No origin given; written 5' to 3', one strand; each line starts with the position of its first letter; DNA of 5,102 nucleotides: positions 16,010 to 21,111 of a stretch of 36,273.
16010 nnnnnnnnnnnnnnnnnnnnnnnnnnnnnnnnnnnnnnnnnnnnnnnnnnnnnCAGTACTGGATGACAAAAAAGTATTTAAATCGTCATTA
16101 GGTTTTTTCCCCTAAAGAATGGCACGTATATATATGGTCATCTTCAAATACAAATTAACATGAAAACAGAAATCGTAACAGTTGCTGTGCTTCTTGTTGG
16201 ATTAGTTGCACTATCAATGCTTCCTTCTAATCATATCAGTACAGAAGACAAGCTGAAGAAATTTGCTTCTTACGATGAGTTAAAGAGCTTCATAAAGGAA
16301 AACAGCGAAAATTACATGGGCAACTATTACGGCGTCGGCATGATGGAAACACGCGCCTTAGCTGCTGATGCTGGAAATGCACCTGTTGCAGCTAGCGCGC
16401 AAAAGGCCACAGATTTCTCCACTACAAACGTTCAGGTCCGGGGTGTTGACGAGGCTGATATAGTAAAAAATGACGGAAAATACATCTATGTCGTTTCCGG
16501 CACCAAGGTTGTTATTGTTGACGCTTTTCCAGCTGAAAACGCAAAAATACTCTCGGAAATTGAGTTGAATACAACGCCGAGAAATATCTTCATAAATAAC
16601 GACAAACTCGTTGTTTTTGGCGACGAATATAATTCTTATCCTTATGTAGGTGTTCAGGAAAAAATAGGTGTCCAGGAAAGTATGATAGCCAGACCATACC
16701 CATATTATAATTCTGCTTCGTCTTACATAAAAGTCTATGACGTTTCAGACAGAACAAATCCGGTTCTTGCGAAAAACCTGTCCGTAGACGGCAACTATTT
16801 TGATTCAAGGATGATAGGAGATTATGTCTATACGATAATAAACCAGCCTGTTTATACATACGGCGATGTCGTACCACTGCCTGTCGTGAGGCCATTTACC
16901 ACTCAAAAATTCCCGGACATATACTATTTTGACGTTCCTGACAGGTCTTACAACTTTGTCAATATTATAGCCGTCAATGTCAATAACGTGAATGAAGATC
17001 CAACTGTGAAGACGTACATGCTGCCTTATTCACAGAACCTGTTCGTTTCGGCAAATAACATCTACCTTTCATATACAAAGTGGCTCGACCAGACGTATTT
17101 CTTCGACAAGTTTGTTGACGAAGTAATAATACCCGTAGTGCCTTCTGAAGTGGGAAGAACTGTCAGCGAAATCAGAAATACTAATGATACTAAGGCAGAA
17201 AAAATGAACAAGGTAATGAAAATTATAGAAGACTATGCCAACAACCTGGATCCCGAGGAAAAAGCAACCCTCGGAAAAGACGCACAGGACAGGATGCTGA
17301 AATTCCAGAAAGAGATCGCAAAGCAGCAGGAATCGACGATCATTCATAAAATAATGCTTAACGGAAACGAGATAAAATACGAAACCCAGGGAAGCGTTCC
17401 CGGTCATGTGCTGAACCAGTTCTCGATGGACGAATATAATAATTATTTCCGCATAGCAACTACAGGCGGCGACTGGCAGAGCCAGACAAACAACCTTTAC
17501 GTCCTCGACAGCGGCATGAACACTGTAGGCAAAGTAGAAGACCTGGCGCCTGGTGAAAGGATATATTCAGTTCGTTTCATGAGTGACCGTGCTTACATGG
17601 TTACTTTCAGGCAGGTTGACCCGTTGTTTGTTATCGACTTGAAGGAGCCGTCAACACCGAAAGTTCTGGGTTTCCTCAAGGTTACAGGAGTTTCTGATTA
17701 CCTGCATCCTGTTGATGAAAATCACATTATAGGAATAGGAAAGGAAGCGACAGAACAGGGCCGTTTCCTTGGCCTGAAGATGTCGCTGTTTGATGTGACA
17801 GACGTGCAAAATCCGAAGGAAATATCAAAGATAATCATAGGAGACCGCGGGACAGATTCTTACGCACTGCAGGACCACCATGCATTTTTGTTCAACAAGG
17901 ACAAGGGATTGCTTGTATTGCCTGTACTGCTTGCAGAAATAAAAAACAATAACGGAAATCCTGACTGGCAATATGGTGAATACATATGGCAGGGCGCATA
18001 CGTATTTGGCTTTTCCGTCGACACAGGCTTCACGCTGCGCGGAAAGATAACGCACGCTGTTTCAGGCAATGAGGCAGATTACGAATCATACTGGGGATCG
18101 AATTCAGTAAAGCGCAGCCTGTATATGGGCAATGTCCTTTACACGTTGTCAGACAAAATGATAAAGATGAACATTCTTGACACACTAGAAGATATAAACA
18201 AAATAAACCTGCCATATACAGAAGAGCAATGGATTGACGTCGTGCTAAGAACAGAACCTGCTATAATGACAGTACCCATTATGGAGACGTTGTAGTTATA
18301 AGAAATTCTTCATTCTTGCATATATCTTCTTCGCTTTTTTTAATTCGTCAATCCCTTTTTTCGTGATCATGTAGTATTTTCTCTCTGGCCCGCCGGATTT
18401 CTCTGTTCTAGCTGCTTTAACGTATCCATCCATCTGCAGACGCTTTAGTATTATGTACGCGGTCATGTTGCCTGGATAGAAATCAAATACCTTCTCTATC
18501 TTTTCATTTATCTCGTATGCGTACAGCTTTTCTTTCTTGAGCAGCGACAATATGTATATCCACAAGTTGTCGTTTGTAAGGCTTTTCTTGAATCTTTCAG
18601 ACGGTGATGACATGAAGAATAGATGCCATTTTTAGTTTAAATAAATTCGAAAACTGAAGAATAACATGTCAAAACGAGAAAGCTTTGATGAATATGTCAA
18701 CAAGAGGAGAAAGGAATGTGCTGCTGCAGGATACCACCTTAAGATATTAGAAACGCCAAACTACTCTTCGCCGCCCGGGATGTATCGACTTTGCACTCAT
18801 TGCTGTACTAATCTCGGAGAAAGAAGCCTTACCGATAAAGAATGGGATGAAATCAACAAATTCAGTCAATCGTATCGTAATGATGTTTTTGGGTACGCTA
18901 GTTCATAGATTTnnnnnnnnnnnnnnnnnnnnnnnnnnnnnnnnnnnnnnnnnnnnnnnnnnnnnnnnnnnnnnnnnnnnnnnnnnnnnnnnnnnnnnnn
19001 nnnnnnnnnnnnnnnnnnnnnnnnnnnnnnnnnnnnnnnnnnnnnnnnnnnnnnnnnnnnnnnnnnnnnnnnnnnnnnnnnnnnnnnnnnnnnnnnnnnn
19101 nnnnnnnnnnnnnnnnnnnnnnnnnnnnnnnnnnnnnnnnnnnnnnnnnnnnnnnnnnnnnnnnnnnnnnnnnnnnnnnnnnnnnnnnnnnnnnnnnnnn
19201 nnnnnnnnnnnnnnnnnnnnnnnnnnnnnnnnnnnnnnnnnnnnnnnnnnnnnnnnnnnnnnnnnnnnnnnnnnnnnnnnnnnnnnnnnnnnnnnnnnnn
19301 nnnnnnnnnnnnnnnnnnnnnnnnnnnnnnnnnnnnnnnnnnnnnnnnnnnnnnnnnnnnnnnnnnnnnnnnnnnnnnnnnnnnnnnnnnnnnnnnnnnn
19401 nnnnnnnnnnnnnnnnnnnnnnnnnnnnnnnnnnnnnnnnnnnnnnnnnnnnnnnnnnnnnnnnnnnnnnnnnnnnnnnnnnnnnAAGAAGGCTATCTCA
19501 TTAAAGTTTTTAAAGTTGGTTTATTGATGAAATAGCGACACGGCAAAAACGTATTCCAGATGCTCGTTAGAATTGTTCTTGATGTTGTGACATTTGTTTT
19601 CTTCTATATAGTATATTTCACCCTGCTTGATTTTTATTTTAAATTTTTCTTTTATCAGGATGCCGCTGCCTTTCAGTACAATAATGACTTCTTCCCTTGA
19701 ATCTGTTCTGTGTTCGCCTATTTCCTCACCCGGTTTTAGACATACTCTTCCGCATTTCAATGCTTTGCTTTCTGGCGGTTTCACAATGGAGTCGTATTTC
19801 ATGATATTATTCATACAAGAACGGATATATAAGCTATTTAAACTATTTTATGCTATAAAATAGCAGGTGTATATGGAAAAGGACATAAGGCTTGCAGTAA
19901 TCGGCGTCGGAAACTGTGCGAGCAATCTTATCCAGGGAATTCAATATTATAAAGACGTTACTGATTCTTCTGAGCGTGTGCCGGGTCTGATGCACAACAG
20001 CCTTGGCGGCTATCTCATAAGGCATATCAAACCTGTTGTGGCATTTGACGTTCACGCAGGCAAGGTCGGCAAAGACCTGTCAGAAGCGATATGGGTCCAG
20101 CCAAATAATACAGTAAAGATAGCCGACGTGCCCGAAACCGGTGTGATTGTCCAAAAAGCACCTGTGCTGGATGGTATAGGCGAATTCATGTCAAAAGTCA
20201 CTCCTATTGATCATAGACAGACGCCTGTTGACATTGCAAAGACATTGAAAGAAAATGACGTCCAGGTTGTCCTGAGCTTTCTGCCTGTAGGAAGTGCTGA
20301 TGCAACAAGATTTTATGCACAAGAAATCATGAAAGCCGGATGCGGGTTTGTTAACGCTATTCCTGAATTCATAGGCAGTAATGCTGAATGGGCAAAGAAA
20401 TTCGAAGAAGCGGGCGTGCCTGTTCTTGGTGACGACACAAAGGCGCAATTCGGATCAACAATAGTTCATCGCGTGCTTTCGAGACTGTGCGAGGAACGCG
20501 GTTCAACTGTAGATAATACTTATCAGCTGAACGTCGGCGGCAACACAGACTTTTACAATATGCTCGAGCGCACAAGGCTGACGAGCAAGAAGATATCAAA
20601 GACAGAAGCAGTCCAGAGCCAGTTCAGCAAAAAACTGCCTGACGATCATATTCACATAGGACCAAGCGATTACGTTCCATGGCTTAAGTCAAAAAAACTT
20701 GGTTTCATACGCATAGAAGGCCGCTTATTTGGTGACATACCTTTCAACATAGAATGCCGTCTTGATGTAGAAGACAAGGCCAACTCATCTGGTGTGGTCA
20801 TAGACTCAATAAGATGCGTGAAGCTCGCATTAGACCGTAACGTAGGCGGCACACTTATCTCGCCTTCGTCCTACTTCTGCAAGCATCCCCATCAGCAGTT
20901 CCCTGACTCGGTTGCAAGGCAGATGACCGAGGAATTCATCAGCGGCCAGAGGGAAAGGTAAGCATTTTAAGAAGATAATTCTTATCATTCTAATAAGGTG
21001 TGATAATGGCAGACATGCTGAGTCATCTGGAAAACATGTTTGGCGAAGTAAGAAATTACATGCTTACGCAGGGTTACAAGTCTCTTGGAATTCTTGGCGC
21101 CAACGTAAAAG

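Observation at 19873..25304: Six-gene inositol operon with an enzyme set that fits no described archaeal inositol pathway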

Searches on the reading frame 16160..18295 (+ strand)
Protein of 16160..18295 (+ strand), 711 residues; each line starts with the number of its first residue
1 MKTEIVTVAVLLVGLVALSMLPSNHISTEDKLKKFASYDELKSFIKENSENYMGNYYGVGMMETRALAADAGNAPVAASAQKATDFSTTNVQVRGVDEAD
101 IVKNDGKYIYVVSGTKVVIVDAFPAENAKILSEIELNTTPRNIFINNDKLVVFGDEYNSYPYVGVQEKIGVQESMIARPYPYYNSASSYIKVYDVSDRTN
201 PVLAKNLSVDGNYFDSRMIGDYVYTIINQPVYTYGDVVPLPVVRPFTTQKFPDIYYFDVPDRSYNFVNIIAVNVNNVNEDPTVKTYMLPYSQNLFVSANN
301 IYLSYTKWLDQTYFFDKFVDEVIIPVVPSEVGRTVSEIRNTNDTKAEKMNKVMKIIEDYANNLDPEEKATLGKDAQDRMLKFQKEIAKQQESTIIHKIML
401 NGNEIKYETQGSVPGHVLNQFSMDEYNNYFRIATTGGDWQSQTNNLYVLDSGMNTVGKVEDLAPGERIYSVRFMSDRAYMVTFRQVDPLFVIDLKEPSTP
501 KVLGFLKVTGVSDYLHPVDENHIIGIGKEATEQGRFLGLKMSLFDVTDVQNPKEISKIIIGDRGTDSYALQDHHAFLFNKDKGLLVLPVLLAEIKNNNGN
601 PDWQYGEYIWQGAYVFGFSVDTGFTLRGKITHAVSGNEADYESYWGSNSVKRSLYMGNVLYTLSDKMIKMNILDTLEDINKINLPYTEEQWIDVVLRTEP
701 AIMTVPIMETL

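Call 43: search_protein_families(library=pfam, proteins=[window:16160-18295:+], max_evalue=0.001)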
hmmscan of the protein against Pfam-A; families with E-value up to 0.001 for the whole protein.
window:16160-18295:+ (711 aa): 1 family
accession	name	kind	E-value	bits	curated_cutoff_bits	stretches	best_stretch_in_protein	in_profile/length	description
PF09826.15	Beta_propel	-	8.1e-161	536.7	22.4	1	86-676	1-495/495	Beta propeller domain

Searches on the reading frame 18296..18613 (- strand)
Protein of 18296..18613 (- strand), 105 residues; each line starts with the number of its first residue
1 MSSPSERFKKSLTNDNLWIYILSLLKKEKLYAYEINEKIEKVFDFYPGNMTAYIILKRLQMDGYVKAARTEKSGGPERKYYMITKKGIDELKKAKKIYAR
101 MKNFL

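Call 44: search_protein_families(library=pfam, proteins=[window:18296-18613:-], max_evalue=0.001)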
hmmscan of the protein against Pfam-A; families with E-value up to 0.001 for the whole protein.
window:18296-18613:- (105 aa): 1 family
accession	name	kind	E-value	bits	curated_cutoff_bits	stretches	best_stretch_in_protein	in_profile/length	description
PF03551.20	PadR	-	1.7e-15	57.2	27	1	21-92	1-74/75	Transcriptional regulator PadR-like family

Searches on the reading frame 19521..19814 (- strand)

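Call 43: search_protein_families(library=pfam, proteins=[window:19521-19814:-], max_evalue=0.001)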
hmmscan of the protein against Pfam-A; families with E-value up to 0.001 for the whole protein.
window:19521-19814:- (97 aa): 2 families
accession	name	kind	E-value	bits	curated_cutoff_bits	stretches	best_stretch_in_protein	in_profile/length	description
PF07883.17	Cupin_2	-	1.5e-13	50.6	27.2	1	23-90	2-68/70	Cupin domain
PF01050.24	MannoseP_isomer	-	5.1e-06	27.1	23.6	1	7-87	19-96/116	Mannose-6-phosphate isomerase C-terminal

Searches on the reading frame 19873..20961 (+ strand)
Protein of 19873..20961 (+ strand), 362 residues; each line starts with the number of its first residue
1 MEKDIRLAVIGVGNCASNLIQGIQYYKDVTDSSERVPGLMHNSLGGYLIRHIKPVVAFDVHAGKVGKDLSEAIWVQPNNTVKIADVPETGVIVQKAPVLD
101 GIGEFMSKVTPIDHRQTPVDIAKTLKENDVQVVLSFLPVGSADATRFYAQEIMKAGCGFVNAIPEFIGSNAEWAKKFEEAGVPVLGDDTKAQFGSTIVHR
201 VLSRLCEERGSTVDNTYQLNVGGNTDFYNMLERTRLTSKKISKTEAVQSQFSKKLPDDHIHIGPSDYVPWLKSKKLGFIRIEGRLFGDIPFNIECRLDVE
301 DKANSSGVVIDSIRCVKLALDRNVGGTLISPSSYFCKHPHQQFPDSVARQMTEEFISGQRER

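Call 3: search_protein_families(library=pfam, proteins=[window:19873-20961:+], max_evalue=0.01)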
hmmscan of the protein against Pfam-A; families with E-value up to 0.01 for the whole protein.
window:19873-20961:+ (362 aa): 1 family
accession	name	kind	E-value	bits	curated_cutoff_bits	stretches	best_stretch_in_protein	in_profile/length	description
PF01658.22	Inos-1-P_synth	-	1.6e-31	109.1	27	1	194-301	1-106/107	Myo-inositol-1-phosphate synthase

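Call 4: search_protein_families(library=ncbifam, proteins=[window:19873-20961:+], max_evalue=0.01)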
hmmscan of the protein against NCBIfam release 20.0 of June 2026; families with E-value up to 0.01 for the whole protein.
window:19873-20961:+ (362 aa): 1 family
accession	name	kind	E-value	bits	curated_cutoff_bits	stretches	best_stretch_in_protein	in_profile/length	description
TIGR03450.1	mycothiol_INO1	equivalog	5.1e-138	460.1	638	1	5-356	1-355/355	inositol-3-phosphate synthase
